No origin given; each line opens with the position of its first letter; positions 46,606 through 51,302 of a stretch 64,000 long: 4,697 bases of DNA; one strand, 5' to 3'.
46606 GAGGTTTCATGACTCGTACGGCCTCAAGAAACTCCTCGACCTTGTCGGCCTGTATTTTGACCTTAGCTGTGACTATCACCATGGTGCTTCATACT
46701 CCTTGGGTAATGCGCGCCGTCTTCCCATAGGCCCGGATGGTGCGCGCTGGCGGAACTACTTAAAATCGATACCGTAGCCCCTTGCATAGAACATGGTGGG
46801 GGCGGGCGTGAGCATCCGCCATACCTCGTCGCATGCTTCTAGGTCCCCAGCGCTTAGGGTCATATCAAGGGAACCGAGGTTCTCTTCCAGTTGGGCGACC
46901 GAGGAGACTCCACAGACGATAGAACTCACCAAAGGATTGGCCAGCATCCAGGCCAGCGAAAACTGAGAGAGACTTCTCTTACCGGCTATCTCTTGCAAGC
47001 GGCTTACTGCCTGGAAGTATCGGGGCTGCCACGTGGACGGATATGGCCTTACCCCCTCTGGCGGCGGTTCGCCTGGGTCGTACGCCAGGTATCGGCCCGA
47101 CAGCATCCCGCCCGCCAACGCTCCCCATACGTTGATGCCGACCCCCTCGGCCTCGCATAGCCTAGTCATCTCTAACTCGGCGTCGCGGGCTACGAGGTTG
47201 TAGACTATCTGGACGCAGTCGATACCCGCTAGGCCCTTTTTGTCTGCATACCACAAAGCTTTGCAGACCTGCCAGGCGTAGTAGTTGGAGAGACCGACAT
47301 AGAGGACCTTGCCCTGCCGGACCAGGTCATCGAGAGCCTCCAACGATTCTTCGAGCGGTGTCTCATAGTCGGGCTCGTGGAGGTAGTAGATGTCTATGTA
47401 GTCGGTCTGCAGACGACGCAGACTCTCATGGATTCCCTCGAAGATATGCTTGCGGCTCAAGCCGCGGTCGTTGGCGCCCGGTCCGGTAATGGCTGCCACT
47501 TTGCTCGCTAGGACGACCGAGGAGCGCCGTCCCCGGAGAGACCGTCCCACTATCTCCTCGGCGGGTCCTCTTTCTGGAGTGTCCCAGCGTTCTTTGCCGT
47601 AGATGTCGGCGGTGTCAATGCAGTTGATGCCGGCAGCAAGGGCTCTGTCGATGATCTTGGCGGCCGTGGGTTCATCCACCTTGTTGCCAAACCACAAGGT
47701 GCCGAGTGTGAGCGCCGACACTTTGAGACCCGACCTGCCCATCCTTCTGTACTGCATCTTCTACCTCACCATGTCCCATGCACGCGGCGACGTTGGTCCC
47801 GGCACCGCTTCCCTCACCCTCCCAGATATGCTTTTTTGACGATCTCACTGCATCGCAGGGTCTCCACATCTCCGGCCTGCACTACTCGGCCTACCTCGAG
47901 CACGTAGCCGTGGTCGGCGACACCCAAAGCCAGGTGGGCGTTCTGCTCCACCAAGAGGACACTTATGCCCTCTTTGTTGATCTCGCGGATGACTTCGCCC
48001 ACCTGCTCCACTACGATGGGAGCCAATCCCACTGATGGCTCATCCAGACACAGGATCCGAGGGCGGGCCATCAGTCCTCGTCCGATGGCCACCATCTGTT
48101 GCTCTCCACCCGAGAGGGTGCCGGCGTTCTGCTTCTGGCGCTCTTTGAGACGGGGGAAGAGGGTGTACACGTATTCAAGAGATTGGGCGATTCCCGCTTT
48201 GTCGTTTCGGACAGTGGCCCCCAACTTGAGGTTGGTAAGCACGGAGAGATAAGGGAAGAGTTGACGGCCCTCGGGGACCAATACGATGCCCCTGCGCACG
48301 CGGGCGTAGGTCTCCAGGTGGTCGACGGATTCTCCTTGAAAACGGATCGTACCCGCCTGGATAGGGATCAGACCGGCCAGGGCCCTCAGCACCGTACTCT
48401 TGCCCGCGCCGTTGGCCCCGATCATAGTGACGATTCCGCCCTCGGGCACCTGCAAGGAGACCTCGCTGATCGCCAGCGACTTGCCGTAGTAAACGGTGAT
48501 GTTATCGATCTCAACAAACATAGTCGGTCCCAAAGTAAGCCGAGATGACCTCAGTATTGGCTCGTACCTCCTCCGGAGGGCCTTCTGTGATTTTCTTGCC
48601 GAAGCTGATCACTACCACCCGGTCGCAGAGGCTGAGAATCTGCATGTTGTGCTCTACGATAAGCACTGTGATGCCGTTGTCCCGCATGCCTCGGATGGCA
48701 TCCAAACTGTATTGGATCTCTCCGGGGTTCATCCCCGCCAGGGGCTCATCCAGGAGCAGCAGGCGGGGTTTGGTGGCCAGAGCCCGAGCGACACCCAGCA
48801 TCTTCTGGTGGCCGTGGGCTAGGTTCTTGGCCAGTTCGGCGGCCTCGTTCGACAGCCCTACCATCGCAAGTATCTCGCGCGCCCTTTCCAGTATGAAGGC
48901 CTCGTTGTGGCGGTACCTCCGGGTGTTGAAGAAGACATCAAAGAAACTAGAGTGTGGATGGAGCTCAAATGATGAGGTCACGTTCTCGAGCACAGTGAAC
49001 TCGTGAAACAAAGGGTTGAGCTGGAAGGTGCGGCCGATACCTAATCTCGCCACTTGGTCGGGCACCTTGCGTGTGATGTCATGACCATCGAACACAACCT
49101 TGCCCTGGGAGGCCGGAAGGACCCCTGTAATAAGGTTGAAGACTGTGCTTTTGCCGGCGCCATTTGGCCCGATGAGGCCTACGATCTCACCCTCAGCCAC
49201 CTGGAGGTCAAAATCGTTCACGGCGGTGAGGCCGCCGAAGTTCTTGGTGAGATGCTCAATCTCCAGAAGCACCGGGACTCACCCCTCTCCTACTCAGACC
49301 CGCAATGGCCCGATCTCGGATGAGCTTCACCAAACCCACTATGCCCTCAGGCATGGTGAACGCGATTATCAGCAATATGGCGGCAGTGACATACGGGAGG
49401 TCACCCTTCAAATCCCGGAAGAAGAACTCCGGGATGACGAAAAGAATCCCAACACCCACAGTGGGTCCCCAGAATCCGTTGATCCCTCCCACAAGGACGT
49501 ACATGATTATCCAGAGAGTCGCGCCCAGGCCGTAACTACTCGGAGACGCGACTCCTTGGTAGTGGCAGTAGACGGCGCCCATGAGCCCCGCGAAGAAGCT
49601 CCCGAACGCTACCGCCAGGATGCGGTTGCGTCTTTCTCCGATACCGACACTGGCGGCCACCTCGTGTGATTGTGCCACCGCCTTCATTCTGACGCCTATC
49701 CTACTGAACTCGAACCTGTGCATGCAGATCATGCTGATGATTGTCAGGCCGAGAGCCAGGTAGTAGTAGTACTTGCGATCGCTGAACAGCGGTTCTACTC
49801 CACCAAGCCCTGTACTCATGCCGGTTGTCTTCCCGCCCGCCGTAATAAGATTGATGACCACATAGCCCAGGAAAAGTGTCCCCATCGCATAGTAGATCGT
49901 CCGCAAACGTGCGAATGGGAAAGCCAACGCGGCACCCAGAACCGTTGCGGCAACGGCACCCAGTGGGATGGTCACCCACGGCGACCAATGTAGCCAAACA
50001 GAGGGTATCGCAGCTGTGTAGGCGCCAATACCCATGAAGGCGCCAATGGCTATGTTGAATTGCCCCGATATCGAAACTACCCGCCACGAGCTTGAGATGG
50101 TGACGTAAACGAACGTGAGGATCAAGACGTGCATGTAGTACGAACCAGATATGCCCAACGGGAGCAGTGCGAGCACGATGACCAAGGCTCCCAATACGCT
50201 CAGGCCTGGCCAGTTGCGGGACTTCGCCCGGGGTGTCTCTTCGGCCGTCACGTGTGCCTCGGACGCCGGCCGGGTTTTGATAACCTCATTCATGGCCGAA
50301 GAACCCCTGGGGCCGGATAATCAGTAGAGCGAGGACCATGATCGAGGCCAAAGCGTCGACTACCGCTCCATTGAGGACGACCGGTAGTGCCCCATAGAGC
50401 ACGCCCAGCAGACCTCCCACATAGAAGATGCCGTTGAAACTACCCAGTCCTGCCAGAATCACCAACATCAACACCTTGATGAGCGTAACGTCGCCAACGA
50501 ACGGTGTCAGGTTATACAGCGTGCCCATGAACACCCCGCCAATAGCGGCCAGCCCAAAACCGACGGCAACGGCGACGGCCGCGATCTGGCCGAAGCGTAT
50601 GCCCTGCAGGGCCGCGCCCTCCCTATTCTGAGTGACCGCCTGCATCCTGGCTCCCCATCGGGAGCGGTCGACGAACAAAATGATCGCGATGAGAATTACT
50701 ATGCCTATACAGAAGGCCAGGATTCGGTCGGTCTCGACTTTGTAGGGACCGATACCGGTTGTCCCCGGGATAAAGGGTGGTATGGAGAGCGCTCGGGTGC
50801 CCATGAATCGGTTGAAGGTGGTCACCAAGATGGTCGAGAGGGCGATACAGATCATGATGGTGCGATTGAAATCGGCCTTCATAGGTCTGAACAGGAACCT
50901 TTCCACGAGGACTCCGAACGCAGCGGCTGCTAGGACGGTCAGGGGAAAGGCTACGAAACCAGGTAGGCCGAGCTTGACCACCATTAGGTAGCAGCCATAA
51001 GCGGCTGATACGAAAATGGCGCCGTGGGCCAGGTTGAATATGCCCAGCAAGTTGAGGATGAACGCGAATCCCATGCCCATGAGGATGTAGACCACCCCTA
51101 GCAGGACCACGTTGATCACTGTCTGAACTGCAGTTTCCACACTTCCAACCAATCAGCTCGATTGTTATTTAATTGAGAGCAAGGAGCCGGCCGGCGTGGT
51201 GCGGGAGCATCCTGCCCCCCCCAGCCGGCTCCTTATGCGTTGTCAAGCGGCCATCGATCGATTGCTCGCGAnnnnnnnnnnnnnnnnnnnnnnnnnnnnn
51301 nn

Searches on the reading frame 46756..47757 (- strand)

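Call 39: search_protein_families(library=pfam, proteins=[window:46756-47757:-], max_evalue=0.00001)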
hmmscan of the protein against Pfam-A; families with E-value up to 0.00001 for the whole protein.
window:46756-47757:- (333 aa): 1 family
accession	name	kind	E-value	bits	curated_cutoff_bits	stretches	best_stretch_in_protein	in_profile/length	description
PF00248.27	Aldo_ket_red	-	6.1e-72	242.6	24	1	16-313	2-290/291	Aldo/keto reductase family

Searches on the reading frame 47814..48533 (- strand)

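Call 39: search_protein_families(library=pfam, proteins=[window:47814-48533:-], max_evalue=0.00001)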
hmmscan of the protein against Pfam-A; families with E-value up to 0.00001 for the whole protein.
window:47814-48533:- (239 aa): 2 families
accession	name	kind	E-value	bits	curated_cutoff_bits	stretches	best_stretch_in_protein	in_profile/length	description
PF00005.33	ABC_tran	-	1.6e-30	106.9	25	1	23-167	2-136/137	ABC transporter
PF13304.12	AAA_21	-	1.4e-09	38.9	27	0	36-56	3-23/304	AAA domain, putative AbiEii toxin, Type IV TA system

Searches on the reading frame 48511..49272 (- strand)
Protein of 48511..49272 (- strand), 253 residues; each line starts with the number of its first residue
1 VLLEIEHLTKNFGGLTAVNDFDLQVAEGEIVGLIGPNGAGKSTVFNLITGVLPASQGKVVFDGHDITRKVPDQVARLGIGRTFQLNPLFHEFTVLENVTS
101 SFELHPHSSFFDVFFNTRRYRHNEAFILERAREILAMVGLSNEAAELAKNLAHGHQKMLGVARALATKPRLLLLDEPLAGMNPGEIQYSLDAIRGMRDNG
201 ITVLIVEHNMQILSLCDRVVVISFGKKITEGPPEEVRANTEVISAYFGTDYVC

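Call 39: search_protein_families(library=pfam, proteins=[window:48511-49272:-], max_evalue=0.00001)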
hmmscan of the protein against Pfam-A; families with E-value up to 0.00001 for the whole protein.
window:48511-49272:- (253 aa): 3 families
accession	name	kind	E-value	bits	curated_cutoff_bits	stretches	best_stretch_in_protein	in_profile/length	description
PF00005.33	ABC_tran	-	7.1e-31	108.1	25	1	19-179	2-137/137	ABC transporter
PF12399.14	BCA_ABC_TP_C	-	2.1e-09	37.2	25.5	1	226-251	1-26/27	Branched-chain amino acid ATP-binding cassette transporter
PF13304.12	AAA_21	-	2.7e-07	31.4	27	0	30-93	1-63/304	AAA domain, putative AbiEii toxin, Type IV TA system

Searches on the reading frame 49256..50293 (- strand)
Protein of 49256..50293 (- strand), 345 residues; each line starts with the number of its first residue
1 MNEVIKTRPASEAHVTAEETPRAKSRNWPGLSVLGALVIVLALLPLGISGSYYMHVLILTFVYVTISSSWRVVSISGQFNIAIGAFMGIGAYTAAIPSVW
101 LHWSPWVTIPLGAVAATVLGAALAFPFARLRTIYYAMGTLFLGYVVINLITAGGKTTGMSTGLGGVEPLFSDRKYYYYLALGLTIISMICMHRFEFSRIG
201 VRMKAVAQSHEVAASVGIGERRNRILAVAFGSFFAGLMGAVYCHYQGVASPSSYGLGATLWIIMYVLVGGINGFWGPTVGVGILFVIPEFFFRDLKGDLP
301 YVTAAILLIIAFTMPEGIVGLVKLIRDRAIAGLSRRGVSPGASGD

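Call 39: search_protein_families(library=pfam, proteins=[window:49256-50293:-], max_evalue=0.00001)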
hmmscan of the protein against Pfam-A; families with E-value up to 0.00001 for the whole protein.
window:49256-50293:- (345 aa): 1 family
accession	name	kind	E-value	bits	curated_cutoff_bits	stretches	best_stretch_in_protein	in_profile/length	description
PF02653.21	BPD_transp_2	-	3.5e-29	102.2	26.8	1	55-289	4-244/269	Branched-chain amino acid transport system / permease component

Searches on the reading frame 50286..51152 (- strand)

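Call 40: search_protein_families(library=pfam, proteins=[window:50286-51152:-], max_evalue=0.00001)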
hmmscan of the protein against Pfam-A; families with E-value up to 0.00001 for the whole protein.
window:50286-51152:- (288 aa): 1 family
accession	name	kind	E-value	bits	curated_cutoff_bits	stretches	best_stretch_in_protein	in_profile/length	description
PF02653.21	BPD_transp_2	-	1.4e-27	97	26.8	1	12-278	2-266/269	Branched-chain amino acid transport system / permease component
